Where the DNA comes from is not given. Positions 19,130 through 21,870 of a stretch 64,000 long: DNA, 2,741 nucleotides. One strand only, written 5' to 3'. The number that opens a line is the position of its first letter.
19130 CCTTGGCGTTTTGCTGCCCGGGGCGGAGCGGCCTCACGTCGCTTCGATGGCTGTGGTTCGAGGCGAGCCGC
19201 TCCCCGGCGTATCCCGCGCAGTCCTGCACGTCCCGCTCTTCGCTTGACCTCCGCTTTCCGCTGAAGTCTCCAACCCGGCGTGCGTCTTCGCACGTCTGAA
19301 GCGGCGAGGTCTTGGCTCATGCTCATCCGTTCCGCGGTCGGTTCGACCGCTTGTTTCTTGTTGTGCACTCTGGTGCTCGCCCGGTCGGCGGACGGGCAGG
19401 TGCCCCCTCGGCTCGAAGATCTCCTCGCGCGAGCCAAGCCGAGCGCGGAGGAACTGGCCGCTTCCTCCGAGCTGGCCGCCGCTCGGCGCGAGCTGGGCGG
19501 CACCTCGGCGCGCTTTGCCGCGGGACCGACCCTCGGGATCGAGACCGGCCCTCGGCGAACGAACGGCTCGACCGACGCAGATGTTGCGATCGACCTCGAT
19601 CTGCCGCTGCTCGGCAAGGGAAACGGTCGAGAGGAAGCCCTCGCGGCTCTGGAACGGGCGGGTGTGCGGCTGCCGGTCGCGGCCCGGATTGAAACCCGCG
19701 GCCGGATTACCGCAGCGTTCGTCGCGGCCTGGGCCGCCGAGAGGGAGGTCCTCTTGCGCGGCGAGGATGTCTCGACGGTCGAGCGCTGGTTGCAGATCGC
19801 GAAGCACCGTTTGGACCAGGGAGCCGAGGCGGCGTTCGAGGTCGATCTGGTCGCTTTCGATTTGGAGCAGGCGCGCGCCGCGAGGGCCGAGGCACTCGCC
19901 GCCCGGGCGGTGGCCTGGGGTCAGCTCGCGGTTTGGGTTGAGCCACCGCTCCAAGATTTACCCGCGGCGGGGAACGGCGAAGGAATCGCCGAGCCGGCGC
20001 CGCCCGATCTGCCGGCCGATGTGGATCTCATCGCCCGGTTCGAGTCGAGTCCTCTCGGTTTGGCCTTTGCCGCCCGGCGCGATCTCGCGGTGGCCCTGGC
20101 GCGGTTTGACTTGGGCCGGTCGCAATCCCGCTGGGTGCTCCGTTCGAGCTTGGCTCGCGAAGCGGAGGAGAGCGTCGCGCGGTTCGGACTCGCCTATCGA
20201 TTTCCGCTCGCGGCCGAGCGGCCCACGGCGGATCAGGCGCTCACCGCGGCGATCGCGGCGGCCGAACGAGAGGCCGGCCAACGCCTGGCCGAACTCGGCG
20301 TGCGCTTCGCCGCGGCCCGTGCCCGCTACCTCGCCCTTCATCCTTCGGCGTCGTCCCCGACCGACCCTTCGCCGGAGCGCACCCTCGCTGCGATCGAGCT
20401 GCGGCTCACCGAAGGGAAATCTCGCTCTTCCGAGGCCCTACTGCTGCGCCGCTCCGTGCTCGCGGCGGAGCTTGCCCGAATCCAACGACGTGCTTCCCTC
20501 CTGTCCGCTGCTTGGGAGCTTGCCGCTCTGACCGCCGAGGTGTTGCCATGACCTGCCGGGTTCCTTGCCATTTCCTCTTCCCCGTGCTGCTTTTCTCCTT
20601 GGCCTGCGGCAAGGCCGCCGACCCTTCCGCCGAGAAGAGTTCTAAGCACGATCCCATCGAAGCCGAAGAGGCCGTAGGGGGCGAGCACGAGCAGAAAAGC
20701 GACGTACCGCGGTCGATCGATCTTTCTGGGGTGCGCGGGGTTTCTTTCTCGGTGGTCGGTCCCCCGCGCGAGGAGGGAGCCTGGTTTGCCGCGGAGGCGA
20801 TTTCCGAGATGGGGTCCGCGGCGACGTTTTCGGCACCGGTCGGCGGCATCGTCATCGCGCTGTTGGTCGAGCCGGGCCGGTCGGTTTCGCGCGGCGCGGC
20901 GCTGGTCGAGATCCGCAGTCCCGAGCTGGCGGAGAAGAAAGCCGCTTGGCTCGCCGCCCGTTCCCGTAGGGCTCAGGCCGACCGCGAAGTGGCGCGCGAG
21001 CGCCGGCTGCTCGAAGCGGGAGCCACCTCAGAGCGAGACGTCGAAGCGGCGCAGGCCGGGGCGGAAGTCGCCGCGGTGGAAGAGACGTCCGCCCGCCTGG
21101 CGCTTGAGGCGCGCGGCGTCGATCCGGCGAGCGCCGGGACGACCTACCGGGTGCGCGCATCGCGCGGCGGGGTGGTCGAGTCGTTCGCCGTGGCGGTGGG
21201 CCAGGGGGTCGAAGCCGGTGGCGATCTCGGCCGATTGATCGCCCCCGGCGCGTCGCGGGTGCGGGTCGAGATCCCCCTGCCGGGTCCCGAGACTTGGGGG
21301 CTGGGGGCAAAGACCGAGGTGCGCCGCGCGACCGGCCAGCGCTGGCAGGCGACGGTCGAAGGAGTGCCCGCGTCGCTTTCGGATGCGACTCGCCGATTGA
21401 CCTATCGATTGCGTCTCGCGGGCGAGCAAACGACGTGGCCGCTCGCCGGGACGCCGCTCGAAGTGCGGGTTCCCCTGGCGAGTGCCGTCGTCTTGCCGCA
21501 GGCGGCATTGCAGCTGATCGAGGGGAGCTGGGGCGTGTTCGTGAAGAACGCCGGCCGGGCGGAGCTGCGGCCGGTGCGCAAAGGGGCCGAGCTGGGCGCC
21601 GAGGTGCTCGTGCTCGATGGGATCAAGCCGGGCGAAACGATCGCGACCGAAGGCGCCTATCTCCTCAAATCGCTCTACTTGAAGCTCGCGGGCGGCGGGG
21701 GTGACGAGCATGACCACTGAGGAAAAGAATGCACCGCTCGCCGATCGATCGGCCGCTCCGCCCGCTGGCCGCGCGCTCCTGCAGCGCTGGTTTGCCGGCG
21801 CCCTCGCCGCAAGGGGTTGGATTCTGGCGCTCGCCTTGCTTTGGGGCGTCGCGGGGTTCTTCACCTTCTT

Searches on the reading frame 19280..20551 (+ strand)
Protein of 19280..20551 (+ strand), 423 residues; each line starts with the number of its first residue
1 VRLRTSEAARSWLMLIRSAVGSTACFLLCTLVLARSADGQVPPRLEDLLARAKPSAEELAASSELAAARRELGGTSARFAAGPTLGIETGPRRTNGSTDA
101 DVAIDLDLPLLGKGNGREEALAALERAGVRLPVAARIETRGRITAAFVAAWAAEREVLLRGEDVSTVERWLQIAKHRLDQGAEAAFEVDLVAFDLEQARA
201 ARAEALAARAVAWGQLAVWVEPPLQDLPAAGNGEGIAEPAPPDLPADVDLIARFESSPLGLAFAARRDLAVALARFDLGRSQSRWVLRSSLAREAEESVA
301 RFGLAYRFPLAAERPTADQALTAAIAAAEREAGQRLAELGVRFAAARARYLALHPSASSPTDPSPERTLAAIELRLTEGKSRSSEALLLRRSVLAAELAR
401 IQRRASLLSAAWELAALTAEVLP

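Call 66: search_protein_families(library=pfam, proteins=[window:19280-20551:+], max_evalue=0.0001)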
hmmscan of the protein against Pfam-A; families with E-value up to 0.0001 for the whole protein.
window:19280-20551:+ (423 aa): 1 family
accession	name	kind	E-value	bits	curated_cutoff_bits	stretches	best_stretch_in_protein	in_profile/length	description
PF02321.23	OEP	-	9.8e-11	42.2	22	1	45-218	1-184/187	Outer membrane efflux protein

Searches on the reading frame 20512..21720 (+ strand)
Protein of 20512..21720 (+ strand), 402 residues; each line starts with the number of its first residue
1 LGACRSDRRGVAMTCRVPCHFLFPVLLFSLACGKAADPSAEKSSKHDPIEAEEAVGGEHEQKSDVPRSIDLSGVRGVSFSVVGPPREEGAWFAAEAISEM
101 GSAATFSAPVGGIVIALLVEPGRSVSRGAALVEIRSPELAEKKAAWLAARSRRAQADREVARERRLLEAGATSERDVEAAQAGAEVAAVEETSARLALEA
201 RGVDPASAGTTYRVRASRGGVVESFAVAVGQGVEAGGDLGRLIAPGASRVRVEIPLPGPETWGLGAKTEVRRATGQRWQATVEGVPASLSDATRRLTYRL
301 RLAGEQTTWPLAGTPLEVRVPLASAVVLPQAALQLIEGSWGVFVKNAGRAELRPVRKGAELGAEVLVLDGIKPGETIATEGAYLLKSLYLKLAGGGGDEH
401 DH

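Call 66: search_protein_families(library=pfam, proteins=[window:20512-21720:+], max_evalue=0.0001)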
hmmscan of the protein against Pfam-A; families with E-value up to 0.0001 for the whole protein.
window:20512-21720:+ (402 aa): 2 families
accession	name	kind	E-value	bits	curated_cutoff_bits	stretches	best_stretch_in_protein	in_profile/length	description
PF16576.10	HlyD_D23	-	4.7e-13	49.4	30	1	104-304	20-203/214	Barrel-sandwich domain of CusB or HlyD membrane-fusion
PF13437.12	HlyD_3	-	5.2e-09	37.2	22.2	0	214-309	2-102/106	HlyD family secretion protein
